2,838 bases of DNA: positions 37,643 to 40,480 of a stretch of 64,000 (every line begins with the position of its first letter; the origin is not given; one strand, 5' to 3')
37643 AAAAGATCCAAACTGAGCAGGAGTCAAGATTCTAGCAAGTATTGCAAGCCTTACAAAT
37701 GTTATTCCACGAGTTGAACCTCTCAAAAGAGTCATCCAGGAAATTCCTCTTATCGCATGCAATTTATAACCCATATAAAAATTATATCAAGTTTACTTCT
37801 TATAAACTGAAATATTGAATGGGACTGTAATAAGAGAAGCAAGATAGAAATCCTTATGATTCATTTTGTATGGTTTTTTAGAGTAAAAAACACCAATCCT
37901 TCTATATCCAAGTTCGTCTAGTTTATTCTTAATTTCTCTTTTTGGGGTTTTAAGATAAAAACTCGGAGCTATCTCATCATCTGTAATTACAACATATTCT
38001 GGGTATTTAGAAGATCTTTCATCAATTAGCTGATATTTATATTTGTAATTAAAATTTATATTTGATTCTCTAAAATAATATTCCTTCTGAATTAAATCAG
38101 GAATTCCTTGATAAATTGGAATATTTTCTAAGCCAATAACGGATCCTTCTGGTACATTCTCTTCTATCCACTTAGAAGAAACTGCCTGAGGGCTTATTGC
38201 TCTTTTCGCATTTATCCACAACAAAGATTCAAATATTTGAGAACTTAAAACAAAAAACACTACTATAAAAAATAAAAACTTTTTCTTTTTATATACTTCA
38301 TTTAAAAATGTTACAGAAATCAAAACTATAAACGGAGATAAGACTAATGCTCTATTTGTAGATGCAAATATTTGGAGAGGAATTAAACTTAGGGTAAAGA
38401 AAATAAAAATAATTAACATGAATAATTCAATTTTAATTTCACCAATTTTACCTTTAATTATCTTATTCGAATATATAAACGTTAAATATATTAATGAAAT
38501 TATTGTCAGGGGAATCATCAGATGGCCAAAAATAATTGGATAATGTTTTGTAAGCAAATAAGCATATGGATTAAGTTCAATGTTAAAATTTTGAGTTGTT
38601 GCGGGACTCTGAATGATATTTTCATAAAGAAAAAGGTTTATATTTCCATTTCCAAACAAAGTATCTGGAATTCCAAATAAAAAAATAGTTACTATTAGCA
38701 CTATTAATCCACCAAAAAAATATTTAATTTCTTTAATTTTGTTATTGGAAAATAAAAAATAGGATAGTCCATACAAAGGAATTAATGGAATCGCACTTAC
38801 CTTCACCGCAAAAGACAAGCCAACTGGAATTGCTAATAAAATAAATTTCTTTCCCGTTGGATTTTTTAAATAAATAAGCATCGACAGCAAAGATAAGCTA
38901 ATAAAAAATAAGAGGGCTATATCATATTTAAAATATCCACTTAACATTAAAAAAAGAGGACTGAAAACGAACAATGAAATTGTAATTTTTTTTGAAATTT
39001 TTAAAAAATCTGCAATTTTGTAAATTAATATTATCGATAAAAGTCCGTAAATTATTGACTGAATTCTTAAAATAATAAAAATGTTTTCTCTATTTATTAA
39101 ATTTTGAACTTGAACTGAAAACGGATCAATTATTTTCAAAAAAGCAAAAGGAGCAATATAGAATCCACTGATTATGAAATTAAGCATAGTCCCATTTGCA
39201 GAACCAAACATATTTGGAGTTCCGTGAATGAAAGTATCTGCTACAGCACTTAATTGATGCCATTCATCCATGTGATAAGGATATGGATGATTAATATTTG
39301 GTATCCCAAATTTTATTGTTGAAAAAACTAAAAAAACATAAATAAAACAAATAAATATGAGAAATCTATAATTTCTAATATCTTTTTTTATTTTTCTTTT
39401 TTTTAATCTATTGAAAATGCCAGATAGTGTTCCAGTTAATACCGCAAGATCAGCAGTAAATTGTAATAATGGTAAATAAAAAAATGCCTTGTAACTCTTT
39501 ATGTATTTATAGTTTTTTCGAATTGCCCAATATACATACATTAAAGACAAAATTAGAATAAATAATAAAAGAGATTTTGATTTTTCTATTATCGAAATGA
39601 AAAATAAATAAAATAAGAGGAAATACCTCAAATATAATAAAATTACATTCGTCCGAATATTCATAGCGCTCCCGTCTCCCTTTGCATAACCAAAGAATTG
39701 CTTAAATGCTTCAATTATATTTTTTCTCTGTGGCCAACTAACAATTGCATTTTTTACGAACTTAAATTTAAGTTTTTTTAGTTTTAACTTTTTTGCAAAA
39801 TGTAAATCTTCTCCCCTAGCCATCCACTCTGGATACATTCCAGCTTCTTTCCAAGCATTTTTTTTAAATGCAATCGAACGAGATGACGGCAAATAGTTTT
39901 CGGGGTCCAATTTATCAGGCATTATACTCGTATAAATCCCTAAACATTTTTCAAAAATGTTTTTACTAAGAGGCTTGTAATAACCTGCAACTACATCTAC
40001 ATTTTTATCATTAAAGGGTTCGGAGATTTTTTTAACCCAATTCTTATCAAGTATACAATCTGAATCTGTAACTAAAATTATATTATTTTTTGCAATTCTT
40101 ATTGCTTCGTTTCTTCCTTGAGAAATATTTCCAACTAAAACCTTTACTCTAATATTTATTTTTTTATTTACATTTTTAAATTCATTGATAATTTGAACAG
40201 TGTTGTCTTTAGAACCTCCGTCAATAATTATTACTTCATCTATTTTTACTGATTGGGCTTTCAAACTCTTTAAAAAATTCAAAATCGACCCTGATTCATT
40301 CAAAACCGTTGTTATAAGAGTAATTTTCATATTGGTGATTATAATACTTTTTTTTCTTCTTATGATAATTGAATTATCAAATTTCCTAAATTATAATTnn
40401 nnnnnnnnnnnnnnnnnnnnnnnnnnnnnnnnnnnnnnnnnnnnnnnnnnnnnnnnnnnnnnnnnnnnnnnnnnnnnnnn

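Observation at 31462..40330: Two giant GT2-polytopic membrane fusion proteins (732 and 845 aa) suggesting synthase-type processive or coupled glycosyl transfer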

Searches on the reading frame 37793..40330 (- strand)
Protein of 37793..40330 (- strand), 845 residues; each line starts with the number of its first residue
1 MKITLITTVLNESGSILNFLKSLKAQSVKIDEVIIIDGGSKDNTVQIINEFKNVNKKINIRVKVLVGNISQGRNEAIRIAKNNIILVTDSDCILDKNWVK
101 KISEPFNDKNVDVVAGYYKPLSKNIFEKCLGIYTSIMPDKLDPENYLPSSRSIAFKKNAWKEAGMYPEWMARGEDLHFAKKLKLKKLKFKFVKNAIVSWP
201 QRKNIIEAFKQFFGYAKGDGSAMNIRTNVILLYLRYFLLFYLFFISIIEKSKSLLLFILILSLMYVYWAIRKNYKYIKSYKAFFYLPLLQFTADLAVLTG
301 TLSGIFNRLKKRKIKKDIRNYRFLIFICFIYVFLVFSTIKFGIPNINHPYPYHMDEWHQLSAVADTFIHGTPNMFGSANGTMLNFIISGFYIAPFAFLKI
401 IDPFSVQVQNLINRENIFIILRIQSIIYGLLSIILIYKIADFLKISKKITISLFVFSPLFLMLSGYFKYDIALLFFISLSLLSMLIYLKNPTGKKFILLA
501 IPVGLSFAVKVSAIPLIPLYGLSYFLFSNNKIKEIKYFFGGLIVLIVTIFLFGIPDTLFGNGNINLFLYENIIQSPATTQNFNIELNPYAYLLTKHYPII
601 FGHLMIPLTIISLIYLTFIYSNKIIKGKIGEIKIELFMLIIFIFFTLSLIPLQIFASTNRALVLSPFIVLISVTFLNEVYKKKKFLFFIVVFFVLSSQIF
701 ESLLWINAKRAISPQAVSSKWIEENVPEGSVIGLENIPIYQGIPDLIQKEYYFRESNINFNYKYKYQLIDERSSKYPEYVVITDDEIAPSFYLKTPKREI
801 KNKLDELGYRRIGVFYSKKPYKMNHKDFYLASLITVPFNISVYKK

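Call 4: search_protein_families(library=pfam, proteins=[window:37793-40330:-], max_evalue=0.01)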
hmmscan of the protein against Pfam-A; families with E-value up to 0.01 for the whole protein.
window:37793-40330:- (845 aa): 6 families
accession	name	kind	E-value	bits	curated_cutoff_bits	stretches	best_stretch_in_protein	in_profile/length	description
PF00535.33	Glycos_transf_2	-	2.6e-23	83.2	23.3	1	5-116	2-113/168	Glycosyl transferase family 2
PF13231.12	PMT_2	-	6.1e-12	46.5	26.1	1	421-549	24-155/160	Dolichyl-phosphate-mannose-protein mannosyltransferase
PF13641.12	Glyco_tranf_2_3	-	1.4e-07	32.2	27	1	4-198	4-210/230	Glycosyltransferase like family 2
PF13632.12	Glyco_trans_2_3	-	3.9e-06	27.3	27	1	84-267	1-196/198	Glycosyl transferase family group 2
PF10111.15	Glyco_tranf_2_2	-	3.8e-05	23.7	27.3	1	31-104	30-104/276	Glycosyltransferase like family 2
PF13506.12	Glyco_transf_21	-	0.0099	15.8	21.7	0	77-126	26-75/174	Glycosyl transferase family 21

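Call 5: search_protein_families(library=ncbifam, proteins=[window:37793-40330:-], max_evalue=0.01)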
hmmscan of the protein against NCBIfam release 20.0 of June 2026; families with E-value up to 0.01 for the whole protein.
window:37793-40330:- (845 aa): 17 families
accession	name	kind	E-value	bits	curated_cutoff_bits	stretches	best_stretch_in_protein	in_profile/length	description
TIGR04283.1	glyco_like_mftF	equivalog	1.1e-15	57.8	182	1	3-198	1-184/221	TIGR04283 family arsenosugar biosynthesis glycosyltransferase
TIGR03965.1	mycofact_glyco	equivalog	2.4e-14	53.1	280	1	3-219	76-300/467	mycofactocin biosynthesis glycosyltransferase MftF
TIGR03937.1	PgaC_IcaA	equivalog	3.8e-13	49.2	422.3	1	2-346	46-390/407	poly-beta-1,6-N-acetyl-D-glucosamine synthase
NF041875.1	EPS_EpsD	equivalog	4.7e-12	46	370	1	11-199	9-206/325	exopolysaccharide biosynthesis glycosyltransferase EpsD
NF007482.0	PRK10073.1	equivalog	1.2e-10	40.9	423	1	2-114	7-118/334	glycosyltransferase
NF038302.1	EPS_HpsE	equivalog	1.1e-08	34.4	300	1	4-110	4-114/307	hormogonium polysaccharide biosynthesis glycosyltransferase HpsE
NF047683.1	TeichurnBiosyTuaG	equivalog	7.8e-08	32.3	400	1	2-101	7-106/252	teichuronic acid biosynthesis protein TuaG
NF041394.1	GtaseAglG_Halo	equivalog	1.6e-06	27.6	440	1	15-120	17-121/304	glucosyl-dolichyl phosphate glucuronosyltransferase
TIGR03111.1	glyc2_xrt_Gpos1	hypoth_equivalog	2.6e-06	26.5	363.95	1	2-117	50-168/439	TIGR03111 family XrtG-associated glycosyltransferase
NF038299.1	EPS_HpsN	equivalog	2.1e-05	23.7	425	1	5-117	5-118/317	hormogonium polysaccharide biosynthesis glycosyltransferase HpsN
TIGR04182.1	glyco_TIGR04182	equivalog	2.7e-05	23.7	325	1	4-116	3-107/293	S-layer glycoprotein N-glycosyltransferase AglJ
NF010496.0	PRK13915.1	equivalog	3e-05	23.2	262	1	3-121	33-159/307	glucosyl-3-phosphoglycerate synthase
TIGR04242.1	nodulat_NodC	equivalog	4.5e-05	22.6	550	1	6-117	53-167/395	chitooligosaccharide synthase NodC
NF045692.1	OglycostaseCruG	equivalog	4.8e-05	22.4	600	1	2-61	42-101/386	2'-O-glycosyltransferase CruG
TIGR03472.1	HpnI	equivalog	0.00042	19.2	310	1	20-128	60-173/373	bacteriohopanetetrol glucosamine biosynthesis glycosyltransferase HpnI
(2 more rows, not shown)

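Call 7: search_solved_structures(query=window:37793-40330:-, max_evalue=1)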
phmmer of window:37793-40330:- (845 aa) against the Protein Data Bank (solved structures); distinct sequences matched with E-value up to 1: 15.
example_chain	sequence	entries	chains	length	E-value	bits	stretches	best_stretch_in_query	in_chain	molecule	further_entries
2z87_A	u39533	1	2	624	4.7e-08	34.8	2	28-114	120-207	Chondroitin synthase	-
2z86_A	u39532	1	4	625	4.7e-08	34.8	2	28-114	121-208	Chondroitin synthase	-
5tze_C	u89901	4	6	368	2e-06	29.4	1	1-119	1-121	Glycosyl transferase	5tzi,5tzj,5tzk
5tz8_A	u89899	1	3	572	4e-06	28.4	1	1-118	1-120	Glycosyl transferase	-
5hea_A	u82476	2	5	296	5.4e-05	24.6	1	3-114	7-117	Putative glycosyltransferase (GalT1)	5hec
8bz4_A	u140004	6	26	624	0.0014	19.9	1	3-116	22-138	Glycosyltransferase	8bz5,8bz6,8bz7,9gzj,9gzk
8bz8_A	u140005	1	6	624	0.0014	19.9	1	3-116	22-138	Glycosyltransferase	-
8vh7_A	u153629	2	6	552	0.0015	19.9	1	4-98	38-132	Heparosan synthase B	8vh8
8viw_A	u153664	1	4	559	0.0016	19.8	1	4-98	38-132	Heparosan synthase B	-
6h1j_A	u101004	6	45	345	0.0024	19.2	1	2-121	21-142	Probable ss-1,3-N-acetylglucosaminyltransferase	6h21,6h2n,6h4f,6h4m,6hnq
9omh_A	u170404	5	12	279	0.003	18.9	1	4-117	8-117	Glycosyltransferase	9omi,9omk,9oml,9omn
9omm_A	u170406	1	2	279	0.003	18.9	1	4-117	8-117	Glycosyltransferase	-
9omj_A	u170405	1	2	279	0.003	18.9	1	4-117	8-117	Glycosyltransferase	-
22ao_A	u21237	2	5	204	0.01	17.1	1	8-108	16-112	GmaR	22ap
3bcv_A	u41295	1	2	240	0.61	11.2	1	2-98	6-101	Putative glycosyltransferase protein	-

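Call 10: find_homologous_proteins(query=window:37793-40330:-, max_evalue=0.00001)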
Query window:37793-40330:- (845 aa): 277 proteins with E <= 0.00001 among 8000 candidates; the best 120 are listed.
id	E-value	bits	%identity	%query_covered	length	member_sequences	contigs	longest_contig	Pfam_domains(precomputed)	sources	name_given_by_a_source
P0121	1.4e-268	911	50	100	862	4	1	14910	PF13641.13,PF00535.33,PF13231.13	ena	-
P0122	5.7e-265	900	51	100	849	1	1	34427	PF13641.13,PF02366.25,PF00535.33,PF13231.13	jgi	-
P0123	1.1e-261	889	50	100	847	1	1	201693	PF10111.15,PF02366.25,PF00535.33,PF13231.13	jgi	-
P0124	5.6e-261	886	50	100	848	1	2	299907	PF10111.15,PF13506.14,PF00535.33,PF13231.13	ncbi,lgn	-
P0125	1.7e-259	881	50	100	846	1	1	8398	PF00535.33,PF13231.13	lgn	-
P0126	2.2e-258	878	51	100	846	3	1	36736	PF00535.33,PF13231.13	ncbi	-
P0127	3.2e-258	877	50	100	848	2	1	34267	PF00535.33,PF13231.13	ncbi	-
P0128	9.8e-257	872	50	100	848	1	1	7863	PF13641.13,PF02366.25,PF00535.33,PF13231.13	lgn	-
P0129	9.2e-255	866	50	100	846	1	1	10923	PF10111.15,PF00535.33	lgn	-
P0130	1.3e-254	865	48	100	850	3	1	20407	PF13641.13,PF00535.33,PF13231.13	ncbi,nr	ncbi:MAG: glycosyltransferase [Candidatus Levybacteria bacterium]|nr:glycosyltransferase [Candidatus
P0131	1.2e-253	862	50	100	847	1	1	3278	PF00535.33,PF13231.13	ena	-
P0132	8.0e-253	859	49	100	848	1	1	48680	PF02366.25,PF00535.33,PF13231.13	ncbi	-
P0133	1.2e-251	855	48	100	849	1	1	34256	PF10111.15,PF13641.13,PF00535.33,PF13231.13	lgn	-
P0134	1.1e-247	842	48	100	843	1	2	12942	PF13632.13,PF13506.14,PF13641.13,PF02366.25,PF00535.33,PF13231.13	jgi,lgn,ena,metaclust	metaclust:\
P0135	1.2e-247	842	47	100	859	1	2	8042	PF10111.15,PF13641.13,PF00535.33,PF13231.13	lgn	-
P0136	1.8e-247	842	48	100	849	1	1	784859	PF02366.25,PF00535.33,PF13231.13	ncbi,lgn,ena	-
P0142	3.3e-243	828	46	100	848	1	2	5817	PF13632.13,PF10111.15,PF13506.14,PF13641.13,PF02366.25,PF00535.33,PF13231.13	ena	-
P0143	4.4e-239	814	47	100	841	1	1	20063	PF10111.15,PF13641.13,PF02366.25,PF00535.33,PF13231.13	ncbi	-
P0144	6.4e-237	807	46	100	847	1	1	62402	PF10111.15,PF13641.13,PF02366.25,PF00535.33,PF13231.13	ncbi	-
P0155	5.8e-229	780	46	100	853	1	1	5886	PF13641.13,PF02366.25,PF00535.33,PF13231.13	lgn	-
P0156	6.8e-229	780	45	100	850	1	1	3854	PF10111.15,PF13641.13,PF02366.25,PF00535.33,PF13231.13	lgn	-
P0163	7.1e-227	774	45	100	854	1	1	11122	PF13632.13,PF10111.15,PF13641.13,PF02366.25,PF00535.33,PF13231.13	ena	-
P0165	7.0e-226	770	45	100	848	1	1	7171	PF02366.25,PF00535.33,PF13231.13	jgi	jgi:glycosyltransferase involved in cell wall biosynthesis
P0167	4.2e-224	764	45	100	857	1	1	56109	PF10111.15,PF13641.13,PF02366.25,PF00535.33,PF13231.13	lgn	-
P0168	7.5e-224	764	45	100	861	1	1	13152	PF13641.13,PF02366.25,PF00535.33,PF13231.13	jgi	jgi:glycosyltransferase involved in cell wall biosynthesis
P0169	9.2e-224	763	46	100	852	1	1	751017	PF13506.14,PF13641.13,PF02366.25,PF00535.33,PF13231.13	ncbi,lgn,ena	-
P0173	3.6e-221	755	43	100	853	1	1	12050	PF13641.13,PF02366.25,PF00535.33,PF13231.13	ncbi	-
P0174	2.8e-220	752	44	100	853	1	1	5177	PF13632.13,PF10111.15,PF13506.14,PF13641.13,PF02366.25,PF00535.33,PF13231.13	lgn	-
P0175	5.1e-220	751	45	100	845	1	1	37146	PF10111.15,PF13641.13,PF02366.25,PF00535.33,PF13231.13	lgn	-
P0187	1.4e-207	710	43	100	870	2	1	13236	PF10111.15,PF13506.14,PF13641.13,PF02366.25,PF00535.33,PF13231.13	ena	-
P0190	3.2e-205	702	43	100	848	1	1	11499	PF13632.13,PF10111.15,PF13506.14,PF13641.13,PF02366.25,PF00535.33,PF13231.13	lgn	-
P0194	3.6e-204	698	44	100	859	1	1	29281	PF13632.13,PF13506.14,PF13641.13,PF02366.25,PF00535.33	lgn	-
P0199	1.1e-201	690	43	100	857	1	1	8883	PF10111.15,PF13506.14,PF13641.13,PF02366.25,PF00535.33,PF13231.13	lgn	-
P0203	6.0e-201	688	43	100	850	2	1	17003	PF13632.13,PF10111.15,PF13506.14,PF13641.13,PF02366.25,PF00535.33,PF13231.13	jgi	-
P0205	2.3e-200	686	43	100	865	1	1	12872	PF10111.15,PF13506.14,PF13641.13,PF02366.25,PF00535.33,PF13231.13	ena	-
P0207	7.1e-200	684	42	100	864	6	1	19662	PF10111.15,PF13506.14,PF13641.13,PF02366.25,PF00535.33,PF13231.13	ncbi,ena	-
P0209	1.8e-199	683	42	100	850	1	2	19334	PF10111.15,PF13506.14,PF13641.13,PF02366.25,PF00535.33,PF13231.13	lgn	-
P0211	2.4e-199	682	42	100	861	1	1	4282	PF13632.13,PF13506.14,PF13641.13,PF02366.25,PF00535.33,PF13231.13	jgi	jgi:glycosyltransferase involved in cell wall biosynthesis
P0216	4.8e-197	675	41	100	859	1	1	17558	PF10111.15,PF13506.14,PF13641.13,PF02366.25,PF00535.33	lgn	-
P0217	9.7e-197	674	41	100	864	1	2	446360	PF10111.15,PF13506.14,PF13641.13,PF02366.25,PF14897.13,PF00535.33,PF13231.13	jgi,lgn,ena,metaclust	metaclust:\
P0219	1.1e-196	674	41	100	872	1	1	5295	PF10111.15,PF13506.14,PF13641.13,PF02366.25,PF00535.33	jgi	-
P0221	2.0e-196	673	41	100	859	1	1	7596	PF10111.15,PF13641.13,PF02366.25,PF00535.33,PF13231.13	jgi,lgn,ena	-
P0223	6.7e-196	671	41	100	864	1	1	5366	PF10111.15,PF13506.14,PF13641.13,PF02366.25,PF00535.33,PF13231.13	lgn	-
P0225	2.3e-195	669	41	100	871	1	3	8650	PF10111.15,PF13641.13,PF02366.25,PF00535.33,PF13231.13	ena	-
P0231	2.0e-194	666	43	100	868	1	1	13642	PF10111.15,PF13506.14,PF13641.13,PF02366.25,PF00535.33,PF13231.13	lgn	-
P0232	2.9e-194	666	41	100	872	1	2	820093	PF10111.15,PF13506.14,PF13641.13,PF02366.25,PF00535.33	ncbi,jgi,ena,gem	-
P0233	4.3e-194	665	42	100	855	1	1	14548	PF13506.14,PF13641.13,PF02366.25,PF00535.33,PF13231.13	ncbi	-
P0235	8.6e-194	664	41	100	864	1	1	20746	PF10111.15,PF13506.14,PF13641.13,PF02366.25,PF00535.33,PF13231.13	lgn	-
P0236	8.7e-194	664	43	100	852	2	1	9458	PF10111.15,PF13506.14,PF13641.13,PF02366.25,PF00535.33,PF13231.13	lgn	-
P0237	1.1e-193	664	42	100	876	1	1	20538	PF10111.15,PF13641.13,PF02366.25,PF00535.33,PF13231.13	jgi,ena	-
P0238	2.2e-193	663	42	100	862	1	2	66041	PF10111.15,PF13641.13,PF02366.25,PF00535.33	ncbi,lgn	-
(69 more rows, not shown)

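Call 19: search_solved_structures(query=A2, max_evalue=1)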
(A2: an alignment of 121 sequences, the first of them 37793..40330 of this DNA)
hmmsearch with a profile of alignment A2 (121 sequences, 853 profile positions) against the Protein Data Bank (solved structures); distinct sequences matched with E-value up to 1: 39.
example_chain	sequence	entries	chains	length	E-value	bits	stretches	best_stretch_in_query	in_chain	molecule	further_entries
5tze_C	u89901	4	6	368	2.8e-14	55.2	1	1-115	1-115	Glycosyl transferase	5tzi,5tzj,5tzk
5tz8_A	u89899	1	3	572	5.8e-14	54.2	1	1-115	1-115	Glycosyl transferase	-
6h1j_A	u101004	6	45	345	6.4e-11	44.1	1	2-183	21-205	Probable ss-1,3-N-acetylglucosaminyltransferase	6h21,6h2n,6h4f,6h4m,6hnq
8vh7_A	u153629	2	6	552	1.1e-10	43.3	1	3-107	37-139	Heparosan synthase B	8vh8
8viw_A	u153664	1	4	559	1.2e-10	43.2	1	3-107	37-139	Heparosan synthase B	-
2z87_A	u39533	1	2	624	1.7e-10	42.7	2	4-185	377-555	Chondroitin synthase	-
2z86_A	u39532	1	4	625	1.8e-10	42.6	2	4-185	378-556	Chondroitin synthase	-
8bz4_A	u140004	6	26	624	1.9e-10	42.5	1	2-118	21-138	Glycosyltransferase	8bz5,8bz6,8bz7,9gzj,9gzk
8bz8_A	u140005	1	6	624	1.9e-10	42.5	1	2-118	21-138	Glycosyltransferase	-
5hea_A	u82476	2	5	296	3.1e-10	41.8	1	3-116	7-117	Putative glycosyltransferase (GalT1)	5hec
6p61_A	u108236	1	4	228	3.2e-09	38.5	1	3-120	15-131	Glycosyltransferase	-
9omj_A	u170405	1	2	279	2.3e-08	35.7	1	3-118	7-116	Glycosyltransferase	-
9omm_A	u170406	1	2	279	2.3e-08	35.7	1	3-118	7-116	Glycosyltransferase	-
9omh_A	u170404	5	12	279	2.3e-08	35.7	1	3-118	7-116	Glycosyltransferase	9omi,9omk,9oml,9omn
6yv7_B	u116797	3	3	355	4.2e-08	34.8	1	2-117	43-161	Glycosyl transferase, family 2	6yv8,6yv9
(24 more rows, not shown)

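Call 33: predict_structure(alignment_id=A2)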
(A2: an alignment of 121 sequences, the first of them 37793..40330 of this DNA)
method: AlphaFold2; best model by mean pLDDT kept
length: 845 residues; sequences in the alignment: 121
mean_pLDDT: 92.9   pTM: 0.88
mean pLDDT of the five models: 92.9, 92.6, 92.2, 91.3, 90.6
residues with pLDDT >= 90: 709; 70-90: 126; 50-70: 10; < 50: 0
segments of 3 or more residues with pLDDT < 50: none
pLDDT, mean of each block of 10 residues (from residue 1): 94 92 93 95 95 91 93 96 95 95 95 95 95 91 88 95 93 90 93 94 95 93 87 93 92 93 95 94 96 96 87 80 97 97 94 94 92 86 94 95 87 95 98 98 96 97 94 97 95 94 96 94 92 92 96 87 73 67 83 93 96 96 91 92 94 84 96 97 96 97 96 96 97 93 95 94 95 93 94 90 95 96 91 93 97
secondary structure, 60 per line:
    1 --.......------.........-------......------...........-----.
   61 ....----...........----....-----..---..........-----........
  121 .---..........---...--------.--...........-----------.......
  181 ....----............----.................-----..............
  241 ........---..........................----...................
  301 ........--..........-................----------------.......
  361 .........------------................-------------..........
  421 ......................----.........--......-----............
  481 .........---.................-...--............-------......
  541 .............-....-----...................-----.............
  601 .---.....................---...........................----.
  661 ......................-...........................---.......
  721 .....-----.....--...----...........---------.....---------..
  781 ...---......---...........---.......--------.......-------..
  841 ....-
elements in order (helices of 4 or more, strands of 3 or more residues): E3-9 H16-24 E32-37 H44-54 E60-64 H69-79 E84-87 H98-107 E113-121 H125-134 E152-156 H157-162 H174-184 E189-200 H205-221 H227-248 H252-277 H282-308 H311-320 H322-337 H354-369 H382-397 H411-442 H447-455 H458-463 H469-489 H493-509 H516-527 H535-553 H555-558 H564-581 H588-601 H605-625 H629-655 H660-682 H684-710 H714-725 E731-735 H745-755 E765-769 E779-783 H787-791 H796-806 E810-816 H825-831 E839-844
